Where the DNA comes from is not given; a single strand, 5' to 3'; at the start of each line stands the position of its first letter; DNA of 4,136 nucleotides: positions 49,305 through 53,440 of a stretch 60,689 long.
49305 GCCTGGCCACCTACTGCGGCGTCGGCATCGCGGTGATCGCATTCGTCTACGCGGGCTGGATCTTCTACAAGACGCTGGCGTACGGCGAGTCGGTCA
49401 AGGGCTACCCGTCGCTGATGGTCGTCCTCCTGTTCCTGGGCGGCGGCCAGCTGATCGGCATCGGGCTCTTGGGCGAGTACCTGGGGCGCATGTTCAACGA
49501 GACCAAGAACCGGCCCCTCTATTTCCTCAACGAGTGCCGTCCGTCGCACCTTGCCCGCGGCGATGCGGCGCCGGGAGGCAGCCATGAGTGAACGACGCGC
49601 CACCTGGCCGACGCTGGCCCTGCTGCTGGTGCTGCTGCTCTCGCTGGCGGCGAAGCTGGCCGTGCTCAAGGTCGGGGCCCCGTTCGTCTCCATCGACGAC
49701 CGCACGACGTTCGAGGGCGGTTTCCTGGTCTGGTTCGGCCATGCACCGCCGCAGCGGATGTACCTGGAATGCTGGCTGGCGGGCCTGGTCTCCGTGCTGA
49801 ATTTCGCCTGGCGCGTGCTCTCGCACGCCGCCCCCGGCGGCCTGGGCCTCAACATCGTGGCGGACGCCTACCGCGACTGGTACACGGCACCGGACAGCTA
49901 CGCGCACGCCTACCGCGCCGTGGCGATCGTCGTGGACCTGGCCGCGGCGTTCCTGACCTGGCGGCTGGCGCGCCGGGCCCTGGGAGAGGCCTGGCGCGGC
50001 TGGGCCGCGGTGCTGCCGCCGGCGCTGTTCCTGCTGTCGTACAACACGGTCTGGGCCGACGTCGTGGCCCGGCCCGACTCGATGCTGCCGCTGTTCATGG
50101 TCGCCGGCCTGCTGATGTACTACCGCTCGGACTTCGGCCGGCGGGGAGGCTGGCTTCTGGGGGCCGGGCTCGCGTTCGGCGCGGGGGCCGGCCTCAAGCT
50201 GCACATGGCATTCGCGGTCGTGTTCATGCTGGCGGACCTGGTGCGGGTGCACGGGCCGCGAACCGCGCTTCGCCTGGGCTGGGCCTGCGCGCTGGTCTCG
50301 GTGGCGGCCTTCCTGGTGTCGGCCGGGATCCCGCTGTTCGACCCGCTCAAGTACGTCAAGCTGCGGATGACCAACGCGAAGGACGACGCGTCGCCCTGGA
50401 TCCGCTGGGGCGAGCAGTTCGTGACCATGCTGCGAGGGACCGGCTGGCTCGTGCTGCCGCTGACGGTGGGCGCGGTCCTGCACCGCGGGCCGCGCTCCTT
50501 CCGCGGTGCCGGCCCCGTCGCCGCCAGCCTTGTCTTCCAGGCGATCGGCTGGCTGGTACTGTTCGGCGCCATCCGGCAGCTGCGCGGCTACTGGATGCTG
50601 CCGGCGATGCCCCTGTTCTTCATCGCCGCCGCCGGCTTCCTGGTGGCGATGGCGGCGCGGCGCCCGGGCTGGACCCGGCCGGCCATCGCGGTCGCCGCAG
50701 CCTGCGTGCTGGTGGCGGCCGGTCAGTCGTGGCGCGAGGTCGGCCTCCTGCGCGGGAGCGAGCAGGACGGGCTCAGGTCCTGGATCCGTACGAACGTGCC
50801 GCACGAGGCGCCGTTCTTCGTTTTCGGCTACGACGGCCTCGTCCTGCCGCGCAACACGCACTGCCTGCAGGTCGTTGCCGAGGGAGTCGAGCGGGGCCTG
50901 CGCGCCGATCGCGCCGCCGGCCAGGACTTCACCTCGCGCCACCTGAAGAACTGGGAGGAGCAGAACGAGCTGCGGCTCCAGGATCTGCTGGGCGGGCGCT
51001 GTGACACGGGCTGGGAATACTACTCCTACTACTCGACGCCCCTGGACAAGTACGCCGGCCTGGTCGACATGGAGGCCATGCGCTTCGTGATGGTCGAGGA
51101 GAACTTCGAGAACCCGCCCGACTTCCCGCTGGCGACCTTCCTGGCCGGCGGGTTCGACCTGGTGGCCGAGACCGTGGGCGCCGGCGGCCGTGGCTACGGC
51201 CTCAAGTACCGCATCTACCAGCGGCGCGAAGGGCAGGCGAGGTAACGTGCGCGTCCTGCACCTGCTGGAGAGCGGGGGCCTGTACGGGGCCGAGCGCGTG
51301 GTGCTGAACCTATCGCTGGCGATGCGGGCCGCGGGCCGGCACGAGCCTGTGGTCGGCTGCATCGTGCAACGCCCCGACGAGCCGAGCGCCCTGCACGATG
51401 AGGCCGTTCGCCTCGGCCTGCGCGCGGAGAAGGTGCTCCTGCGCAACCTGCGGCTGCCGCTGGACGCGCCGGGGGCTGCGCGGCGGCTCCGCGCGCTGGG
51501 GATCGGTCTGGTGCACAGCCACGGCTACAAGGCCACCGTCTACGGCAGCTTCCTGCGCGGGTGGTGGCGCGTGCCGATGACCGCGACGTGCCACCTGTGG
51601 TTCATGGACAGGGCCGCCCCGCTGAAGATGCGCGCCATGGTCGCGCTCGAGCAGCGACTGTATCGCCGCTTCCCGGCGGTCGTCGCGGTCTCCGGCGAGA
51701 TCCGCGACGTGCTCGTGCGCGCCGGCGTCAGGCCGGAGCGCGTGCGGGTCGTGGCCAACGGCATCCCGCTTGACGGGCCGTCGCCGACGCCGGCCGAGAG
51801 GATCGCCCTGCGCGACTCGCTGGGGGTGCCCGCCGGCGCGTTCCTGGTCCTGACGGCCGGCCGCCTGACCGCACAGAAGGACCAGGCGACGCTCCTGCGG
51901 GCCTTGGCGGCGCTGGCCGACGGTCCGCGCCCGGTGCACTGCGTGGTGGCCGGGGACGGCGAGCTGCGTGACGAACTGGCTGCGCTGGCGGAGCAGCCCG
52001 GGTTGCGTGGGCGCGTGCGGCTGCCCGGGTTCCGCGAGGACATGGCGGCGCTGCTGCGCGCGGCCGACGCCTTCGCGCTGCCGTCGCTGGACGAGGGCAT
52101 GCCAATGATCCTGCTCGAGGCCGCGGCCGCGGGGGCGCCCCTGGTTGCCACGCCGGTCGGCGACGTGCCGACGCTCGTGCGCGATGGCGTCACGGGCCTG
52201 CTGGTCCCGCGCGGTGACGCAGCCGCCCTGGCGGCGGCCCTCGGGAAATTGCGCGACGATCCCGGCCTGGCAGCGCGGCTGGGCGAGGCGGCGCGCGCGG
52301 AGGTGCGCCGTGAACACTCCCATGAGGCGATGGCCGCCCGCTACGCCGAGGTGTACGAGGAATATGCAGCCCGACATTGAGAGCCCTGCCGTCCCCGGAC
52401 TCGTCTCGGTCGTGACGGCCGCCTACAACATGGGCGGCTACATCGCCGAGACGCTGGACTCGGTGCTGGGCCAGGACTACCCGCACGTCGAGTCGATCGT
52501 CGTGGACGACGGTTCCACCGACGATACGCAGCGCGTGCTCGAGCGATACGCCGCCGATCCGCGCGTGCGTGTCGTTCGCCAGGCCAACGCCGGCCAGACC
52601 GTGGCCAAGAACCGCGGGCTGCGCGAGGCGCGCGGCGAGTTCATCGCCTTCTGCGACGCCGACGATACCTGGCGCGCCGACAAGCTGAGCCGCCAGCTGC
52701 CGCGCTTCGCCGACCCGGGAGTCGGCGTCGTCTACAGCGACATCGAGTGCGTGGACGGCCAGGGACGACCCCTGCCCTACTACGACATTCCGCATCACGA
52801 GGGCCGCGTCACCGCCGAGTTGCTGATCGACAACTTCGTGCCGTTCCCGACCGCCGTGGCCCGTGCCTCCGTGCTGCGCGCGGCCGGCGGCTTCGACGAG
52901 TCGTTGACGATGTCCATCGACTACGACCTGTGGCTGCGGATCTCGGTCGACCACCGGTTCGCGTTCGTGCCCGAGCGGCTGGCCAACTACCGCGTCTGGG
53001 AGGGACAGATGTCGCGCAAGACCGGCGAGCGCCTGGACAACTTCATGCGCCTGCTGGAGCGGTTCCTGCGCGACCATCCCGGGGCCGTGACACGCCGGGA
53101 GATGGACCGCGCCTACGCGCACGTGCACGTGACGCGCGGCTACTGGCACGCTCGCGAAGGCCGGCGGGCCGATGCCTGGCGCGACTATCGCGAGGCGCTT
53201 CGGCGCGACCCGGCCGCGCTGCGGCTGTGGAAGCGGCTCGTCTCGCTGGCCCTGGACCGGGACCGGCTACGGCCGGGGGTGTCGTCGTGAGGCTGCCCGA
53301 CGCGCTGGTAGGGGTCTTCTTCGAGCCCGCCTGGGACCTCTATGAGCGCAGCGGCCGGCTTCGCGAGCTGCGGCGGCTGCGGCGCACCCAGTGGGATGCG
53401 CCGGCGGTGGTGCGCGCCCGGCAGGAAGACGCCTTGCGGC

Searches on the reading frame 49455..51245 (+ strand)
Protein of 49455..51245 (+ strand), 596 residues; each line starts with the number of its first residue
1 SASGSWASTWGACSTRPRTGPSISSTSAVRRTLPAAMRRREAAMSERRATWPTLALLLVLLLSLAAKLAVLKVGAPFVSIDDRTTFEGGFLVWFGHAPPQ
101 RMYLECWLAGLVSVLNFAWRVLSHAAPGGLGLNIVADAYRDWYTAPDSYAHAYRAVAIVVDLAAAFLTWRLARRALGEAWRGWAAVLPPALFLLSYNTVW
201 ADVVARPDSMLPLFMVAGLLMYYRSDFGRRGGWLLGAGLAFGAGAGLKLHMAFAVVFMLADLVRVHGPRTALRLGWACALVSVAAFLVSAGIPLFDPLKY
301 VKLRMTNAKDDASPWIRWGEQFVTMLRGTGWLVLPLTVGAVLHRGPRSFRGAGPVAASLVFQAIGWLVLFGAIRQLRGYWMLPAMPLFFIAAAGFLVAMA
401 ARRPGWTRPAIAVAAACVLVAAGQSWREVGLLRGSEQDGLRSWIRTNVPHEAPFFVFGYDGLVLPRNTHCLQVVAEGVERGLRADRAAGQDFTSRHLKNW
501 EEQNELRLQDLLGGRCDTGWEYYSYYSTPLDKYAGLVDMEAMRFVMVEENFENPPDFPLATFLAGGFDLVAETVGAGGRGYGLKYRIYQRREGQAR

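Call 54: search_protein_families(library=pfam, proteins=[window:49455-51245:+], max_evalue=0.0001)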
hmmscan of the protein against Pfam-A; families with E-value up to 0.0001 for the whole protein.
window:49455-51245:+ (596 aa): 1 family
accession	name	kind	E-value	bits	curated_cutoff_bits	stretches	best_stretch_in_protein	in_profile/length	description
PF13231.12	PMT_2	-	4.2e-06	27.5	26.1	1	152-288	23-154/160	Dolichyl-phosphate-mannose-protein mannosyltransferase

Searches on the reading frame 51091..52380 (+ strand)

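Call 54: search_protein_families(library=pfam, proteins=[window:51091-52380:+], max_evalue=0.0001)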
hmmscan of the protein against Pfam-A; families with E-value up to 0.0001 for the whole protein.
window:51091-52380:+ (429 aa): 6 families
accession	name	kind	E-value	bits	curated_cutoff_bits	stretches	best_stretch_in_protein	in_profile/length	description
PF00534.26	Glycos_transf_1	-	5.3e-36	124.2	26.4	1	239-403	4-171/172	Glycosyl transferases group 1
PF13692.12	Glyco_trans_1_4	-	1.6e-35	122.9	27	1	252-390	3-142/142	Glycosyl transferases group 1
PF13439.12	Glyco_transf_4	-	1.6e-23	84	28.5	1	66-228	3-169/170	Glycosyltransferase Family 4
PF13579.12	Glyco_trans_4_4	-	4.2e-19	69.9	29.7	1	66-224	2-158/158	Glycosyl transferase 4-like domain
PF13524.12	Glyco_trans_1_2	-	5.4e-10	39.8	25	1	298-418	8-142/144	Glycosyl transferase-like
PF20706.3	GT4-conflict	-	5.9e-06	25.9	26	1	173-354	126-311/385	Family 4 Glycosyltransferase in conflict systems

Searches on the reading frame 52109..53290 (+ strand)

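Call 54: search_protein_families(library=pfam, proteins=[window:52109-53290:+], max_evalue=0.0001)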
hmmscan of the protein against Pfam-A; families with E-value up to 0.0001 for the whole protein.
window:52109-53290:+ (393 aa): 3 families
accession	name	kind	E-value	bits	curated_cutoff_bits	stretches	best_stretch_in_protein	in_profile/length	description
PF00535.33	Glycos_transf_2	-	2.9e-34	118.9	23.3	1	100-225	1-128/168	Glycosyl transferase family 2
PF13641.12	Glyco_tranf_2_3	-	9.1e-19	68.8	27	1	96-312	1-220/230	Glycosyltransferase like family 2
PF10111.15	Glyco_tranf_2_2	-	3.2e-17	63.4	27.3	1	110-306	13-227/276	Glycosyltransferase like family 2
